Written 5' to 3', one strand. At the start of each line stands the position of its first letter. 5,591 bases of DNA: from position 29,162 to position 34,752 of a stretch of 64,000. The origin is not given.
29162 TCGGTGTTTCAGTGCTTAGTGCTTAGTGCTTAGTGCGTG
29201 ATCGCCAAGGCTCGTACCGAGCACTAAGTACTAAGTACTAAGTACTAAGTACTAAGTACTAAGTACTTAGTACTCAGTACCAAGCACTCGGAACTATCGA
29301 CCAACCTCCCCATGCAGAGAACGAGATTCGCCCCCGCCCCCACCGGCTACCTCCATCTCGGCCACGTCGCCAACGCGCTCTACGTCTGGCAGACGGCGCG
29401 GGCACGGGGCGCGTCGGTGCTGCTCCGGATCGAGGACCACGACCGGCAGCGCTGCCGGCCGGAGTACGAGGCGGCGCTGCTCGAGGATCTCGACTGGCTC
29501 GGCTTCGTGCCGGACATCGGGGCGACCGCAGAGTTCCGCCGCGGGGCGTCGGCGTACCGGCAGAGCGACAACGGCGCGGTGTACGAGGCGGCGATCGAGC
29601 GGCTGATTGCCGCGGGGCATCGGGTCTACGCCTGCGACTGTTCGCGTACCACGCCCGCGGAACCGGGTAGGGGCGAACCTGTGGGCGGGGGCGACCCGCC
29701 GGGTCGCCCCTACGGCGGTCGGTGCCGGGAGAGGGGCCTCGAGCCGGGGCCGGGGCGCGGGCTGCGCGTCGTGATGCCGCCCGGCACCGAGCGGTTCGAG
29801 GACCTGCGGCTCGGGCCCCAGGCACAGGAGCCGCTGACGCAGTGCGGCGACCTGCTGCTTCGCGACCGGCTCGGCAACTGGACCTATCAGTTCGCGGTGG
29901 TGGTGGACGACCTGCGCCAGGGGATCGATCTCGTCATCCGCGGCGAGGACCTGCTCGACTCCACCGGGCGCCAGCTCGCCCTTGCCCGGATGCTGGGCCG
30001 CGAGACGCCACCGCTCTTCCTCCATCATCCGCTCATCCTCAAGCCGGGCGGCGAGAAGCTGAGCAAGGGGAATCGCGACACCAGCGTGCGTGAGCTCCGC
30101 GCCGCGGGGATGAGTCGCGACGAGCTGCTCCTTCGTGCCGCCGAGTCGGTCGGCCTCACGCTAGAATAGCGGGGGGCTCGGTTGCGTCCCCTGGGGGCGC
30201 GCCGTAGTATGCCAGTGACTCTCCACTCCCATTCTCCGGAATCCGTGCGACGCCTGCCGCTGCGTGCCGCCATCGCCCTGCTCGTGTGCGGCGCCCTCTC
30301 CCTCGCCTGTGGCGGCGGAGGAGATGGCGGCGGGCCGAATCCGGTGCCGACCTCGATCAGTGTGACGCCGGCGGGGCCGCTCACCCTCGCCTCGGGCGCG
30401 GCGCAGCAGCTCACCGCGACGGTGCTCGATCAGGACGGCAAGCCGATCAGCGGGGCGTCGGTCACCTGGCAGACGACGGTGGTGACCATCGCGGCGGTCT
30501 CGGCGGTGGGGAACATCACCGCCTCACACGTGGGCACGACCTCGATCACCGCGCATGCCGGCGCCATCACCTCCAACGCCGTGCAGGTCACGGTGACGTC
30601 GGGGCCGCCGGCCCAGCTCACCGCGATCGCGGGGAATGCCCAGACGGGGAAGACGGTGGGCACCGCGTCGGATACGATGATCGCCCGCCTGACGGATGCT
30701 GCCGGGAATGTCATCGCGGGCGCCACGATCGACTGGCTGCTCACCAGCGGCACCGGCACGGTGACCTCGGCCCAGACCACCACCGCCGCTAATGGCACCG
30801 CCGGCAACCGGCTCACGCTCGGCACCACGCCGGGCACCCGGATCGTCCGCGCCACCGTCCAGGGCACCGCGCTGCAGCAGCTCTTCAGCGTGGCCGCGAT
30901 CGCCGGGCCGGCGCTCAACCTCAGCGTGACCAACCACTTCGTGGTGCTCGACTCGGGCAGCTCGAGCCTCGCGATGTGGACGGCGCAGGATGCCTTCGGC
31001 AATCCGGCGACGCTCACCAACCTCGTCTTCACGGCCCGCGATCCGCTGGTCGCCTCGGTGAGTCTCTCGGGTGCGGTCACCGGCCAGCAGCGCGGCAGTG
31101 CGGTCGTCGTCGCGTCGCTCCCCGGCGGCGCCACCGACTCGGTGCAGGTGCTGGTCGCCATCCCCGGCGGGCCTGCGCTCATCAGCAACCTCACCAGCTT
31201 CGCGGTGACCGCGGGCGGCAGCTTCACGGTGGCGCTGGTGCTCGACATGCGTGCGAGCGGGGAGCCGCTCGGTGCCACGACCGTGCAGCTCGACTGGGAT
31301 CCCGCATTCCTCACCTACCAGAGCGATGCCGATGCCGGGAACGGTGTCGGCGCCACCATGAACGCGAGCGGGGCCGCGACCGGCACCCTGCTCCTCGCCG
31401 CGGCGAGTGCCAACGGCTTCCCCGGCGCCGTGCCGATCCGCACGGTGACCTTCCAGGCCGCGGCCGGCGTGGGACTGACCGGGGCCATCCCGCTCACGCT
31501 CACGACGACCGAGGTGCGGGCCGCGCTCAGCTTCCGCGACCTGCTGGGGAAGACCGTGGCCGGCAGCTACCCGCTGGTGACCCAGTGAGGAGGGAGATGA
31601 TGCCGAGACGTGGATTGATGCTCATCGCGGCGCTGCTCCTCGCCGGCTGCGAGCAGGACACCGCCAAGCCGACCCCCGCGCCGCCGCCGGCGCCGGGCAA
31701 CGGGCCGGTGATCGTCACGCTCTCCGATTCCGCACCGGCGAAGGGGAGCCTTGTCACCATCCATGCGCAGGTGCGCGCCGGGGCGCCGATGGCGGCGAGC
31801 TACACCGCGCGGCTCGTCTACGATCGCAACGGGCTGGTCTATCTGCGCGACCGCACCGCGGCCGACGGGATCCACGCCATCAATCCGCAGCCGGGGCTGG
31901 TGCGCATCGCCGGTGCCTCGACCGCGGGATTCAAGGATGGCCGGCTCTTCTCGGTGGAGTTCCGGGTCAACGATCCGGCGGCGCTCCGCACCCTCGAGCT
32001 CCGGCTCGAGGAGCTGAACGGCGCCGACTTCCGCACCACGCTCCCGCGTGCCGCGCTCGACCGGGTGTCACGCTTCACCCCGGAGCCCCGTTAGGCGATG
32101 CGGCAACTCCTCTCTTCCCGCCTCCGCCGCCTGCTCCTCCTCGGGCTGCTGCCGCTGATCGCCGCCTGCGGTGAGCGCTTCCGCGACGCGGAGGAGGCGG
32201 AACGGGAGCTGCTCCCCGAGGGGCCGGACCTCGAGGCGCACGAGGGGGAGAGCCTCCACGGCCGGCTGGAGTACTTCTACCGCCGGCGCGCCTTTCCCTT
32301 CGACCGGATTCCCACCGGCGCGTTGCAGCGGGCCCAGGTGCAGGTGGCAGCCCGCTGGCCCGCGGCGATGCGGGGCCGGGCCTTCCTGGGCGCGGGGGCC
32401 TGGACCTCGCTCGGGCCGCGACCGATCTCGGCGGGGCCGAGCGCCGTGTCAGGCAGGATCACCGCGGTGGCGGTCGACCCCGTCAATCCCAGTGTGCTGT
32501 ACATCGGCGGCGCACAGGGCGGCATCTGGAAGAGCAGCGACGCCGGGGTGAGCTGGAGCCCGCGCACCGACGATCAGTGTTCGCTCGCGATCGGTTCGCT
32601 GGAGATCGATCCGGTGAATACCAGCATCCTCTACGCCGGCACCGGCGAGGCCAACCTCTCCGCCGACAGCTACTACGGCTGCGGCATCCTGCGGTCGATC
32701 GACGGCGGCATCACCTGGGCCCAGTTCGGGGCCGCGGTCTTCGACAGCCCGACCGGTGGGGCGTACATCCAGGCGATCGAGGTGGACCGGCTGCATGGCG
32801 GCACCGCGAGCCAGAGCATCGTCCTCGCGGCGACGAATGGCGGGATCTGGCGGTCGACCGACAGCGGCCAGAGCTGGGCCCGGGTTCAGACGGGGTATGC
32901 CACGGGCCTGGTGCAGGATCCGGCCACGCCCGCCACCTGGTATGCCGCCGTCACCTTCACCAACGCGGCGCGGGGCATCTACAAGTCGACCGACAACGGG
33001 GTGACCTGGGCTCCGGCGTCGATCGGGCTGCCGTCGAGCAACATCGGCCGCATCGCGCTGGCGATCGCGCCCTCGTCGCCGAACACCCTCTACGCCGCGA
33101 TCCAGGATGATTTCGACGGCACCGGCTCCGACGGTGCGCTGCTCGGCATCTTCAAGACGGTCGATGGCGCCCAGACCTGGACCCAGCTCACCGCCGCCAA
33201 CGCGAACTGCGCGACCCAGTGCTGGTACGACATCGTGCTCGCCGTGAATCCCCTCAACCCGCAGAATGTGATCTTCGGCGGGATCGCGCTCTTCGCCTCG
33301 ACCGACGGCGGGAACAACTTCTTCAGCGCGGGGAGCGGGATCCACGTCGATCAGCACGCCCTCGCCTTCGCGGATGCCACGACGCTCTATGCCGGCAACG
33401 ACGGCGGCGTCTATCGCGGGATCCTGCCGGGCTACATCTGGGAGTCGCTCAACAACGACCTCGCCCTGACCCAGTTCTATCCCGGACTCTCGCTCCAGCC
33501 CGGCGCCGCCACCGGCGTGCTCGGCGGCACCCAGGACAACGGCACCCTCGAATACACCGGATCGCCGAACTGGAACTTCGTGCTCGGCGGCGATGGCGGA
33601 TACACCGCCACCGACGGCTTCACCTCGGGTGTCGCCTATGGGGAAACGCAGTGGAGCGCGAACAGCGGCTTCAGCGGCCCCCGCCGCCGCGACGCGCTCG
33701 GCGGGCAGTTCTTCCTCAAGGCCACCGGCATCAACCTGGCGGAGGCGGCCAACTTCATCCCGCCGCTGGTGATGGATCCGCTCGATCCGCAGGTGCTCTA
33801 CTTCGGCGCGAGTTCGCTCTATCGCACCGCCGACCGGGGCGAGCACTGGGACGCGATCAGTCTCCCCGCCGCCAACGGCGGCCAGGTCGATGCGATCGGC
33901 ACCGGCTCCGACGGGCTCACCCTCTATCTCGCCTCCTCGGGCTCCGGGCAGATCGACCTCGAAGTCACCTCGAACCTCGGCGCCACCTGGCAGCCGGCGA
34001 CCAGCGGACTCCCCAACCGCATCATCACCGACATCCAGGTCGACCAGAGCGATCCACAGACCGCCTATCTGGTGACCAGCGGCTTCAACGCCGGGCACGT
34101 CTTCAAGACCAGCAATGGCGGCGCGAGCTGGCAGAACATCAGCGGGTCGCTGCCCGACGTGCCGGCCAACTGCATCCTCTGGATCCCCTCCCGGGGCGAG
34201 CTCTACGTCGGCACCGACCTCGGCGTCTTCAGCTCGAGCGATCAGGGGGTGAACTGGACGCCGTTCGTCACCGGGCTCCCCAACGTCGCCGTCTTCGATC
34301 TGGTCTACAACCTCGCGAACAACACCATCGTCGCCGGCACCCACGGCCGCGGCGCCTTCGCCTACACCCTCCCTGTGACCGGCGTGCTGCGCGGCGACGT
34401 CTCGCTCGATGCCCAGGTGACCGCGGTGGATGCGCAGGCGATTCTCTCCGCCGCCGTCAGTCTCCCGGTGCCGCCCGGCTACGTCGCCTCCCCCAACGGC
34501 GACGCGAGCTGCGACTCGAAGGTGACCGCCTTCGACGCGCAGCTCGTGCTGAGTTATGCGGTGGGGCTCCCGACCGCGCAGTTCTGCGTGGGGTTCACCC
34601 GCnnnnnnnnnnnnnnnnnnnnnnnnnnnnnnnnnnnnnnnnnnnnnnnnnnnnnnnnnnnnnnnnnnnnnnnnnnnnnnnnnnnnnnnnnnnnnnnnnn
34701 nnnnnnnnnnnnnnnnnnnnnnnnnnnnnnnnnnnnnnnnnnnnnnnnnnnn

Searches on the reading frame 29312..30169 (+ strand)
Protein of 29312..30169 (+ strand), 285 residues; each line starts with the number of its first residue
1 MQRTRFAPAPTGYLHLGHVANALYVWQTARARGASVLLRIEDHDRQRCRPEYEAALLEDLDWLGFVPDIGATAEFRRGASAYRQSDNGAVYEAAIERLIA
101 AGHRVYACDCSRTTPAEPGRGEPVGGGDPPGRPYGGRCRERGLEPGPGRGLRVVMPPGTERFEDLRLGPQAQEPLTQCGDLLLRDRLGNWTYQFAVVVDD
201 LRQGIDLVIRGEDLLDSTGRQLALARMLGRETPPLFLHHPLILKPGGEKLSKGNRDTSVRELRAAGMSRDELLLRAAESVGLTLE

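Call 11: search_protein_families(library=pfam, proteins=[window:29312-30166:+], max_evalue=0.01)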
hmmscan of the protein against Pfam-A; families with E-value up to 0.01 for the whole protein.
window:29312-30166:+ (285 aa): 1 family
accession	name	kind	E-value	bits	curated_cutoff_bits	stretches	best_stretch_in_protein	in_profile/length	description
PF00749.27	tRNA-synt_1c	-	1.2e-37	130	23.4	1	3-270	3-266/314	tRNA synthetases class I (E and Q), catalytic domain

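Call 75: find_encoding_contigs(protein=window:29312-30169:+, flank=6000, max_places=6)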
Protein window:29312-30169:+ (285 aa): no gene with exactly this product is on record in the collection.

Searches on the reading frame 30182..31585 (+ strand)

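Call 11: search_protein_families(library=pfam, proteins=[window:30182-31585:+], max_evalue=0.01)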
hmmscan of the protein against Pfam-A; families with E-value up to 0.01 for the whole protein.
window:30182-31585:+ (468 aa): 4 families
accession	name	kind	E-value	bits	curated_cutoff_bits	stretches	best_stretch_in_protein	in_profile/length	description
PF02369.22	Big_1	-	5.6e-13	49.2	34.9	2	157-230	12-84/93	Bacterial Ig-like domain (group 1)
PF09134.16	Invasin_D3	-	2.1e-08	35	33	1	160-241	18-97/98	Invasin, domain 3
PF02368.24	Big_2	-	1.7e-06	28.4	22.8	1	57-138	3-79/79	Bacterial Ig-like domain (group 2)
PF13620.12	CarboxypepD_reg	-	0.0018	19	32.3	0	77-147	2-78/82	Carboxypeptidase regulatory-like domain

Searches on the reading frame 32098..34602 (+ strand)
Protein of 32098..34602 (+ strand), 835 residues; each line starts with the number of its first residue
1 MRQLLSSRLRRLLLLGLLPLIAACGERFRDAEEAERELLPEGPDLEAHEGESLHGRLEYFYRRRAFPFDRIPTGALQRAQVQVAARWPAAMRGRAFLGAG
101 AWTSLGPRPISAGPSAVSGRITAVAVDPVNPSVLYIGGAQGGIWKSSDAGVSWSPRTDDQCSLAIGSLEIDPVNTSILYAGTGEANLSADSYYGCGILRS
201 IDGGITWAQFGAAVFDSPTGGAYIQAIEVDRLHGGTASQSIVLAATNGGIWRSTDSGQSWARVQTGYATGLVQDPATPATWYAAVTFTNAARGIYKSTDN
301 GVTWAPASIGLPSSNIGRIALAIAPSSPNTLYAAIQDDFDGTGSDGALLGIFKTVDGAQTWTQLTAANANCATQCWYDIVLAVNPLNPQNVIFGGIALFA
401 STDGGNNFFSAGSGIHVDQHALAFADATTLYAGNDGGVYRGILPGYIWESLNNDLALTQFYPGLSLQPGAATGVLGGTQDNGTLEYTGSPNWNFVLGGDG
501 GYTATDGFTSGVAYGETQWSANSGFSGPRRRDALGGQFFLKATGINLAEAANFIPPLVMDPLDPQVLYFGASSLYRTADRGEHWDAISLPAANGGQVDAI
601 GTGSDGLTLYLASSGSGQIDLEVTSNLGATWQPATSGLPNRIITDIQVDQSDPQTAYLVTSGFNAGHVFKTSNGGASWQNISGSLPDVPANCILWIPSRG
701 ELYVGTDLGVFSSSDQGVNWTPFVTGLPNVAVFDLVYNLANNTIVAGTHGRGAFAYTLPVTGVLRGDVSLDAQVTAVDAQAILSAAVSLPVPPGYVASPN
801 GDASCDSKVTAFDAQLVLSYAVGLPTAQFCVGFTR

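Call 24: search_protein_families(library=pfam, proteins=[window:32098-34602:+], max_evalue=0.00001)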
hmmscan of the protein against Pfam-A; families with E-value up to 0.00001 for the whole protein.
window:32098-34602:+ (835 aa): 2 families
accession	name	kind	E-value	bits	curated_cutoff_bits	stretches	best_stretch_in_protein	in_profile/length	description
PF15902.12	Sortilin-Vps10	-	2.2e-20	73.4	33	1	250-372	3-120/446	Sortilin, neurotensin receptor 3,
PF02012.26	BNR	-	3.2e-09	35.8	27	0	295-305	1-11/12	BNR/Asp-box repeat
